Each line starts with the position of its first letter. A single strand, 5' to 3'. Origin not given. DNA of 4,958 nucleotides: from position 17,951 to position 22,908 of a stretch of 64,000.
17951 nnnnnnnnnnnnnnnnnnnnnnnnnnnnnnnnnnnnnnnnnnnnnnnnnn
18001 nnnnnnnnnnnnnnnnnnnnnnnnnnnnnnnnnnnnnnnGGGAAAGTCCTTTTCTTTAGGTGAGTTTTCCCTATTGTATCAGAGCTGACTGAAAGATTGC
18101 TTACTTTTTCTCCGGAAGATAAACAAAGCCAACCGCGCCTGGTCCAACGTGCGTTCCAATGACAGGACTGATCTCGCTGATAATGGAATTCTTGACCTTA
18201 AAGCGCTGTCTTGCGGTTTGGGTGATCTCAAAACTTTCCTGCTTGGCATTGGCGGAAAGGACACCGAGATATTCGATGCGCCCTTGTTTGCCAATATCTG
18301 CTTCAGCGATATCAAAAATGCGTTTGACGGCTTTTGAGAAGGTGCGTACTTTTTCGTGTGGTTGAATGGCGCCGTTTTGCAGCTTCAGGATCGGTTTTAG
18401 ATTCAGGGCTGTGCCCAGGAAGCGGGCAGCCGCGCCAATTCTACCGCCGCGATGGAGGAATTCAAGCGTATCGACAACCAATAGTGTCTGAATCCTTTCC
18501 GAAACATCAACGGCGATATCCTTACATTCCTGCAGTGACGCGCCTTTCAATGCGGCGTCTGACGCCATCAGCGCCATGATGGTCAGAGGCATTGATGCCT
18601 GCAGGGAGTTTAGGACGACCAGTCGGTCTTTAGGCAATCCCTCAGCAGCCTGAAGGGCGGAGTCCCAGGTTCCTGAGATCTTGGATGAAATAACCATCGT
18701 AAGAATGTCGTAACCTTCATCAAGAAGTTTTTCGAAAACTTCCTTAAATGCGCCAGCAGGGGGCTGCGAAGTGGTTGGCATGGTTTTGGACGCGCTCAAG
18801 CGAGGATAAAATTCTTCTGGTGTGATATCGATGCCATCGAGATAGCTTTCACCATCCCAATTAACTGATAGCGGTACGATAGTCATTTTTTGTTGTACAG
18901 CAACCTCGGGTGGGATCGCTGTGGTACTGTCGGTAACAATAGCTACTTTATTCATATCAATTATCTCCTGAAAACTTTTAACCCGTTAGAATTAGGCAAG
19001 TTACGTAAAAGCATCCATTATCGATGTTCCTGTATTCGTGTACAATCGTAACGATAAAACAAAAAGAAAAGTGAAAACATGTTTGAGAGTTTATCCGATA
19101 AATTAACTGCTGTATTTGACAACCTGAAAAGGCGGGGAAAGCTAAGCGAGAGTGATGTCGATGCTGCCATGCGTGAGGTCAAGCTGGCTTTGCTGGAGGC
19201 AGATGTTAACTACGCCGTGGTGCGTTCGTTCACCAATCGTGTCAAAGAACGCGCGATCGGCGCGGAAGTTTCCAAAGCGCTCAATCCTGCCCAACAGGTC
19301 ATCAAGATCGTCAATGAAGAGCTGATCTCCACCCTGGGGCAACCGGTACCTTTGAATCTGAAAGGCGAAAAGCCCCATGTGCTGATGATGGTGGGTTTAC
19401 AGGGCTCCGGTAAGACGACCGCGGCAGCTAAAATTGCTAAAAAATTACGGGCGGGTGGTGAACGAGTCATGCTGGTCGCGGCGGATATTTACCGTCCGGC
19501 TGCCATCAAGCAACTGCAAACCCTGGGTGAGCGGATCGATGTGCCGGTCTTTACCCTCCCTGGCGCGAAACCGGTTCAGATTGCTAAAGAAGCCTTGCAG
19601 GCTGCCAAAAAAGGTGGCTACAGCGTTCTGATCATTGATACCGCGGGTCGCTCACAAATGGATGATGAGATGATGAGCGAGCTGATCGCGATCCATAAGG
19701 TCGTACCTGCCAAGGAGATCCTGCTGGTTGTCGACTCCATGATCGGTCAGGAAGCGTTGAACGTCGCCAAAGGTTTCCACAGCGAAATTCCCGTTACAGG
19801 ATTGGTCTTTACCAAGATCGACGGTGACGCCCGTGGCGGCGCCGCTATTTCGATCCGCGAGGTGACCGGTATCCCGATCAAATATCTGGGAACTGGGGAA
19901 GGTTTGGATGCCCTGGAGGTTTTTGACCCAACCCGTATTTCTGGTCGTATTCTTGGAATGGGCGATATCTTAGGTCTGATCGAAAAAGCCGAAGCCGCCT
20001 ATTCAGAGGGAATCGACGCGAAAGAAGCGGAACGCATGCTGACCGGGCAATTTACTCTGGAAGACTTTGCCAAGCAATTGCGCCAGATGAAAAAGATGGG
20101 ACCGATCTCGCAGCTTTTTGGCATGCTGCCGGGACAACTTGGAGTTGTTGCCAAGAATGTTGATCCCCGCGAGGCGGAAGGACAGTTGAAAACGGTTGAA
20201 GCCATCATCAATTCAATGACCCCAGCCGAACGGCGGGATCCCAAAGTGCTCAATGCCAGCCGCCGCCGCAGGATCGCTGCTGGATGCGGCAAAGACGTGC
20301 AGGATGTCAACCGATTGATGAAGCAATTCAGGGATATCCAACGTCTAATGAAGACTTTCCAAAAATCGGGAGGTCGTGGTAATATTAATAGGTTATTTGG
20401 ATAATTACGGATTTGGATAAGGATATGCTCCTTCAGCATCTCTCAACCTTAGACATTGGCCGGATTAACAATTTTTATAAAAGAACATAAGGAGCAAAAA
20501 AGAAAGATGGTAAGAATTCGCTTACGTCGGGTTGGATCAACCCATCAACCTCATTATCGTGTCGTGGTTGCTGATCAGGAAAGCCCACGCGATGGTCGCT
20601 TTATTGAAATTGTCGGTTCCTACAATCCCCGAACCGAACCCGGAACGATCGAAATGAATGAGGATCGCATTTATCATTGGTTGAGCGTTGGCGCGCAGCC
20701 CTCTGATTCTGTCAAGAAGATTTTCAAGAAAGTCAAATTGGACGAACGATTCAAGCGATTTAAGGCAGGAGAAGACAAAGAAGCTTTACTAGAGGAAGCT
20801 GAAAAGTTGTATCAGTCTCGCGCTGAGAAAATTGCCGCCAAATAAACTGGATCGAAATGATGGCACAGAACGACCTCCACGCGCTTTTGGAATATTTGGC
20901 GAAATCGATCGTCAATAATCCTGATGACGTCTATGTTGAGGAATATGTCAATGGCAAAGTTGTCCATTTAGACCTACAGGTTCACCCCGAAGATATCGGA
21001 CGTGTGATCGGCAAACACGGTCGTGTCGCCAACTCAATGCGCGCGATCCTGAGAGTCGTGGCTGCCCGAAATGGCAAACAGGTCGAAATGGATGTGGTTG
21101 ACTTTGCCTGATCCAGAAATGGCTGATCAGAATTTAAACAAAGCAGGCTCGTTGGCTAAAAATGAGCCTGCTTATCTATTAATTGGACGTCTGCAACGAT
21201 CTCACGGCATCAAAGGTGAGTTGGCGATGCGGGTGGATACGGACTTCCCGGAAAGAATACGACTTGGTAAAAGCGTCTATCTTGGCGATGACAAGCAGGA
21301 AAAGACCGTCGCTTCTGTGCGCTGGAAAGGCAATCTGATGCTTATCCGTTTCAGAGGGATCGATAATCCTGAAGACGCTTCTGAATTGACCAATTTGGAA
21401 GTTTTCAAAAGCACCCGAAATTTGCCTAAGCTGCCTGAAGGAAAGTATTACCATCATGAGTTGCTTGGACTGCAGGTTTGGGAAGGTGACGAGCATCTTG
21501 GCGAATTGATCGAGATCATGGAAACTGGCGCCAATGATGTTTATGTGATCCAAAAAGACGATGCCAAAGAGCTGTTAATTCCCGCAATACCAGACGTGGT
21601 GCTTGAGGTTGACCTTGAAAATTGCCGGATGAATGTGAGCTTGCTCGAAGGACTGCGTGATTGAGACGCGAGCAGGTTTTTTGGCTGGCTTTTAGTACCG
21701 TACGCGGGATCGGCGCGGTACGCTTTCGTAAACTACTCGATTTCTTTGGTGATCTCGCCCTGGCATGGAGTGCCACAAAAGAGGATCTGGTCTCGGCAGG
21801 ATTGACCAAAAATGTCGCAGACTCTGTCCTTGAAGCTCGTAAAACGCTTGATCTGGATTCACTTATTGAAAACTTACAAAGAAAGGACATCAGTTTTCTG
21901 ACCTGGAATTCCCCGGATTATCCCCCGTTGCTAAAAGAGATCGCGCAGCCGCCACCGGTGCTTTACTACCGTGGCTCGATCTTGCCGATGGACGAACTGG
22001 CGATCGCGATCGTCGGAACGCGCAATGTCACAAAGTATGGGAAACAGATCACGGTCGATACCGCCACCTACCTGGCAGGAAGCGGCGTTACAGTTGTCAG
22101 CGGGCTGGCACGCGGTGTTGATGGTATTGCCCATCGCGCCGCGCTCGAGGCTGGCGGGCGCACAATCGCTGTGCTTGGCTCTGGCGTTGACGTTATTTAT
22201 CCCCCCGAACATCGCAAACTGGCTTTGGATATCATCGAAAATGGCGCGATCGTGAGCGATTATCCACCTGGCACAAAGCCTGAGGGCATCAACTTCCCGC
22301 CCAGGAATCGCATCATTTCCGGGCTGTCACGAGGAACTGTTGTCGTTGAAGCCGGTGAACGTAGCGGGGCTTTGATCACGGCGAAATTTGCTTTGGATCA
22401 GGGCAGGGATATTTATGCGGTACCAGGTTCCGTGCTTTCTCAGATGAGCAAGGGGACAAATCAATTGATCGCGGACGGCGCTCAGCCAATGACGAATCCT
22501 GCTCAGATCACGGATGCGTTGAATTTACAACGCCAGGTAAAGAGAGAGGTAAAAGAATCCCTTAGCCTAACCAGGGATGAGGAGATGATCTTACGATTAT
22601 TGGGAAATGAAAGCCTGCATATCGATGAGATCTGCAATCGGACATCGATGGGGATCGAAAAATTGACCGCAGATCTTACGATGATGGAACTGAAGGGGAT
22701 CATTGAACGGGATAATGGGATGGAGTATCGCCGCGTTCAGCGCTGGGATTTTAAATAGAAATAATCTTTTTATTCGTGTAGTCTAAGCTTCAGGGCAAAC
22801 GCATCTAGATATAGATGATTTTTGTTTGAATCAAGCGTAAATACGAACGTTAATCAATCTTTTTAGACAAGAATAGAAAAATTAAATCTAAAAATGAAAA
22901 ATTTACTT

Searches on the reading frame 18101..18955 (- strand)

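Call 78: search_protein_families(library=pfam, proteins=[window:18101-18955:-], max_evalue=0.001)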
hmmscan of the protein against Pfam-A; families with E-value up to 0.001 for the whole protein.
window:18101-18955:- (284 aa): 1 family
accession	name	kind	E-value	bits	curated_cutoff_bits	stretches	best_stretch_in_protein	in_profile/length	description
PF02645.21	DegV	-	4e-88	295.8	27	1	3-281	1-279/280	Uncharacterised protein, DegV family COG1307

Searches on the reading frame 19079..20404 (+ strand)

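Call 50: search_protein_families(library=pfam, proteins=[window:19079-20404:+], max_evalue=0.00001)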
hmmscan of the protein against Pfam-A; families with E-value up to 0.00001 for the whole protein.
window:19079-20404:+ (441 aa): 6 families
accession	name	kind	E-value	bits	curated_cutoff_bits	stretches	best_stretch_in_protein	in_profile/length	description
PF00448.28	SRP54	-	3.3e-70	236.2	22.7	1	99-292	1-195/196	SRP54-type protein, GTPase domain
PF02978.25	SRP_SPB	-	8.8e-35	119.4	27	1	324-424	1-91/91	Signal peptide binding domain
PF02881.24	SRP54_N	-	2.9e-22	79.1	22.4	1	5-82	1-75/75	SRP54-type protein, helical bundle domain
PF06414.18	Zeta_toxin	-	5e-07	29.8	22.3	1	94-192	11-106/199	Zeta toxin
PF01656.29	CbiA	-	1.4e-06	28.7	25.4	0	109-254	9-90/125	CobQ/CobB/MinD/ParA nucleotide binding domain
PF13401.12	AAA_22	-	4.8e-06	27.3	27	0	101-216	7-116/130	AAA domain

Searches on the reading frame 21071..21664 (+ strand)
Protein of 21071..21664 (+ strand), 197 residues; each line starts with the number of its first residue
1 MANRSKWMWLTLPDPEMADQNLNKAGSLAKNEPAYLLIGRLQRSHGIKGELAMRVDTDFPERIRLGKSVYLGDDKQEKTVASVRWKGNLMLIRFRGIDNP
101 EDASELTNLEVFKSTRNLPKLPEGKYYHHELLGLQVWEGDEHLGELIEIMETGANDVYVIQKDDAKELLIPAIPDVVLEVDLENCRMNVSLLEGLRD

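Call 78: search_protein_families(library=pfam, proteins=[window:21071-21664:+], max_evalue=0.001)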
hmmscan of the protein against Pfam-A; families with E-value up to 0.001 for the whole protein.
window:21071-21664:+ (197 aa): 3 families
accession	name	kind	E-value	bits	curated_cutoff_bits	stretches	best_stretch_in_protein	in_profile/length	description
PF01782.24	RimM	-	9.6e-18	64.7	23.5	1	38-112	2-79/84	RimM N-terminal domain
PF24986.1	PRC_RimM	-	7.9e-12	45.1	27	1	128-195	1-69/69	RimM PRC barrel domain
PF05239.21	PRC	-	1.1e-06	29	21.2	1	124-190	2-72/78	PRC-barrel domain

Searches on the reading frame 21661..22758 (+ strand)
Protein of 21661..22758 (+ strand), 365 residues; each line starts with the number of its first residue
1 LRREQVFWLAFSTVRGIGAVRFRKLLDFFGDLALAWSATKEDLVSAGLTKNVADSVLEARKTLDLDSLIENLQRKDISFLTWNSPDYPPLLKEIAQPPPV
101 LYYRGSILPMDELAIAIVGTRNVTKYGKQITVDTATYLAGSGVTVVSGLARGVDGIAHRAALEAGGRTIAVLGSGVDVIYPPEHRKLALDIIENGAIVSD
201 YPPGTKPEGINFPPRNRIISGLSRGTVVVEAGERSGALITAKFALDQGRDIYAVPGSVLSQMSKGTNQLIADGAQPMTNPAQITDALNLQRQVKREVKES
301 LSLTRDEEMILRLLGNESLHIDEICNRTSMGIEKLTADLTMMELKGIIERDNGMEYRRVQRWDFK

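Call 78: search_protein_families(library=pfam, proteins=[window:21661-22758:+], max_evalue=0.001)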
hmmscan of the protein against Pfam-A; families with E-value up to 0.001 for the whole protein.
window:21661-22758:+ (365 aa): 3 families
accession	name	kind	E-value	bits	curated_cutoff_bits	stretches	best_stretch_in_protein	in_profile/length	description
PF02481.21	DNA_processg_A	-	8.2e-82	273.9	29.6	1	72-278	2-211/212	DNA recombination-mediator protein A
PF17782.7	DprA_WH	-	1.5e-11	44.6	22.9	1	302-353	9-60/61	DprA winged helix domain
PF18306.6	LDcluster4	-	5.7e-05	23.2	26.3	1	113-262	2-134/151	SLOG cluster4 family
